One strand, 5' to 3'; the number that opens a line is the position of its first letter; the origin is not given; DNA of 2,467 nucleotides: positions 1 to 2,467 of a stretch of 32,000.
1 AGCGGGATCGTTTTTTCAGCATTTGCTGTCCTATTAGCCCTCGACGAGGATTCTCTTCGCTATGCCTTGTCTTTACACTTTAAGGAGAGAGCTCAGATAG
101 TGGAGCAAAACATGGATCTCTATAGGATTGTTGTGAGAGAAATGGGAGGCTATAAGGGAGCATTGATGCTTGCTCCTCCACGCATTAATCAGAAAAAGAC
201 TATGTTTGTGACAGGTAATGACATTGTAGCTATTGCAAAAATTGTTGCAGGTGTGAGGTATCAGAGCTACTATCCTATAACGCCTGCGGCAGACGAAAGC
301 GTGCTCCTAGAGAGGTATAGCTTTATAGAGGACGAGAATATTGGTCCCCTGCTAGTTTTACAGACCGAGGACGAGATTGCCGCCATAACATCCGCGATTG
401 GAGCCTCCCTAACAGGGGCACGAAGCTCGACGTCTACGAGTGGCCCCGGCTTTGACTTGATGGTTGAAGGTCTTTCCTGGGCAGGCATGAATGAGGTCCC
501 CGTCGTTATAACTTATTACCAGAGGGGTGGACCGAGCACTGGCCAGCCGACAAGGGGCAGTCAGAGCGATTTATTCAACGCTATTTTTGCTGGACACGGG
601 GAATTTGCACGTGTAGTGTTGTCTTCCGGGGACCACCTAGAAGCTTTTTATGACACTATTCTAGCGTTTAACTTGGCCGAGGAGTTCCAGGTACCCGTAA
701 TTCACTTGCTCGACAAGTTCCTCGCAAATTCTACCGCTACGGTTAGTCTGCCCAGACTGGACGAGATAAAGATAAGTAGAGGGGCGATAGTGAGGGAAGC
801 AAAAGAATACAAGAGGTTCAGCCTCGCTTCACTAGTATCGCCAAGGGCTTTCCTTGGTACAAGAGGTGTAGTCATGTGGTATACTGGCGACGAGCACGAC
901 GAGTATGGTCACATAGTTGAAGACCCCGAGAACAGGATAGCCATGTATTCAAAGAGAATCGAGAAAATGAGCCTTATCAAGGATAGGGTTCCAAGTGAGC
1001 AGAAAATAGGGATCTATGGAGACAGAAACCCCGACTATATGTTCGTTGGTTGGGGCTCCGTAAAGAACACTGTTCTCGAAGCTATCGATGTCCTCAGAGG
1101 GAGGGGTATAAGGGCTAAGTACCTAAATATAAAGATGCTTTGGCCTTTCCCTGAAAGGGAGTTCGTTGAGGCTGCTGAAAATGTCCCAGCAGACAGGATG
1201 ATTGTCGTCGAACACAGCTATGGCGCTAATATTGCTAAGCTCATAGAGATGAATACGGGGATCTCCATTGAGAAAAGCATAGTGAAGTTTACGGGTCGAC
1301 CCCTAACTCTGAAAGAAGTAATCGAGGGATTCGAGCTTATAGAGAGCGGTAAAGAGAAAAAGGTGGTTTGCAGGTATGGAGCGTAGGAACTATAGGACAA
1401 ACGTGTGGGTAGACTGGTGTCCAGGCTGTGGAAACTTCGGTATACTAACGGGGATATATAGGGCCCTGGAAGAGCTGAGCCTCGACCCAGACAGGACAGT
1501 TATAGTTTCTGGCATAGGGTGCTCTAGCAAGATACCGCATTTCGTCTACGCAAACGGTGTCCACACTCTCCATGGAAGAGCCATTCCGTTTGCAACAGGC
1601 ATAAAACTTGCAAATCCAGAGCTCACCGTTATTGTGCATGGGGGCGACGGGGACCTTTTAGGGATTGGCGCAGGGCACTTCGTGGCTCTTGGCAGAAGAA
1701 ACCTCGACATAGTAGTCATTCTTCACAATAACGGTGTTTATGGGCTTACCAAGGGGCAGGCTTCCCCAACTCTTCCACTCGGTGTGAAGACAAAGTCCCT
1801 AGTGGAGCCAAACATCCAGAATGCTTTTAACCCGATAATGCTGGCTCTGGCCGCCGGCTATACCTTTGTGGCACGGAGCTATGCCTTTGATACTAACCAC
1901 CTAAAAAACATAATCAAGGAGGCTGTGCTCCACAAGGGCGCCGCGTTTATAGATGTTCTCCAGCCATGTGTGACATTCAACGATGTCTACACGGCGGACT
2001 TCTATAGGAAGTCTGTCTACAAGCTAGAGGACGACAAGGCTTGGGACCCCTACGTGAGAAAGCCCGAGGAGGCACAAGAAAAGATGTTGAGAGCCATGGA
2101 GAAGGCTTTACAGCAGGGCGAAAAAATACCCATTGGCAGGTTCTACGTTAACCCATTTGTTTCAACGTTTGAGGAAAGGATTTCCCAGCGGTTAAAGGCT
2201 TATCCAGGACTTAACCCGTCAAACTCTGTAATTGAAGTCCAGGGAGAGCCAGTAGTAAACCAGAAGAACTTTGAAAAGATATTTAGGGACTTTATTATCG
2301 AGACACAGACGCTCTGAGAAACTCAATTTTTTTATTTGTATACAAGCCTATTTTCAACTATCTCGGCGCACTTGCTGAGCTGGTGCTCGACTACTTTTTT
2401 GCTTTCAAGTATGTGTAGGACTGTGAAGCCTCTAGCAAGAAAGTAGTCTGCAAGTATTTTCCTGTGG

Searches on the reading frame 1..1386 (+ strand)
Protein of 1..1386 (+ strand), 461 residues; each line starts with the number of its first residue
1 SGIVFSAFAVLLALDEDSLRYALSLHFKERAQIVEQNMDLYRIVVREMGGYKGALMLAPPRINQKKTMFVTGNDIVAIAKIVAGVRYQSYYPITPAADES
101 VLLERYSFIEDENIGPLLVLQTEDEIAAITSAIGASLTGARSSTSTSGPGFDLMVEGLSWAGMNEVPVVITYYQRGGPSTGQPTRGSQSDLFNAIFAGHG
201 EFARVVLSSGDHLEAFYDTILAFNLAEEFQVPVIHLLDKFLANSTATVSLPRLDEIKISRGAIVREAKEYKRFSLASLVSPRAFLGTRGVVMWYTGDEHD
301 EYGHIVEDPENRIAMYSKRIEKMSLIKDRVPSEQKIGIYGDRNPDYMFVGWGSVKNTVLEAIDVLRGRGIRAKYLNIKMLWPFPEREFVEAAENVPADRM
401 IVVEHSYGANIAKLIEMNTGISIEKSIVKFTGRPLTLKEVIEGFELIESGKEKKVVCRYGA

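Call 37: search_protein_families(library=pfam, proteins=[window:1-1386:+], max_evalue=0.001)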
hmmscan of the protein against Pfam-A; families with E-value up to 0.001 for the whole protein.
window:1-1386:+ (461 aa): 3 families
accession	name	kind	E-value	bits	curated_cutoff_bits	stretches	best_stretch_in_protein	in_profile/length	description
PF01855.24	POR_N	-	1.9e-57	195.1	27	1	79-317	2-230/231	Pyruvate flavodoxin/ferredoxin oxidoreductase, thiamine diP-bdg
PF17147.9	PFOR_II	-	1.7e-10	41.6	27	1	345-433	2-95/102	Pyruvate:ferredoxin oxidoreductase core domain II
PF02780.25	Transketolase_C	-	0.00012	22.4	25.9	1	343-415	9-84/124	Transketolase, C-terminal domain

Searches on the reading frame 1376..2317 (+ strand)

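Call 37: search_protein_families(library=pfam, proteins=[window:1376-2317:+], max_evalue=0.001)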
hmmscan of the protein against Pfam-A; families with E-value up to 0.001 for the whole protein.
window:1376-2317:+ (313 aa): 2 families
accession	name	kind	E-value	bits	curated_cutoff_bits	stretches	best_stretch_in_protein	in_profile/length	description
PF02775.26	TPP_enzyme_C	-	4.1e-31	108.2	21.9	1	47-194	2-151/151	Thiamine pyrophosphate enzyme, C-terminal TPP binding domain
PF12367.13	PFO_beta_C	-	1.4e-19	70.4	24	1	198-271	1-63/66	Pyruvate ferredoxin oxidoreductase beta subunit C terminal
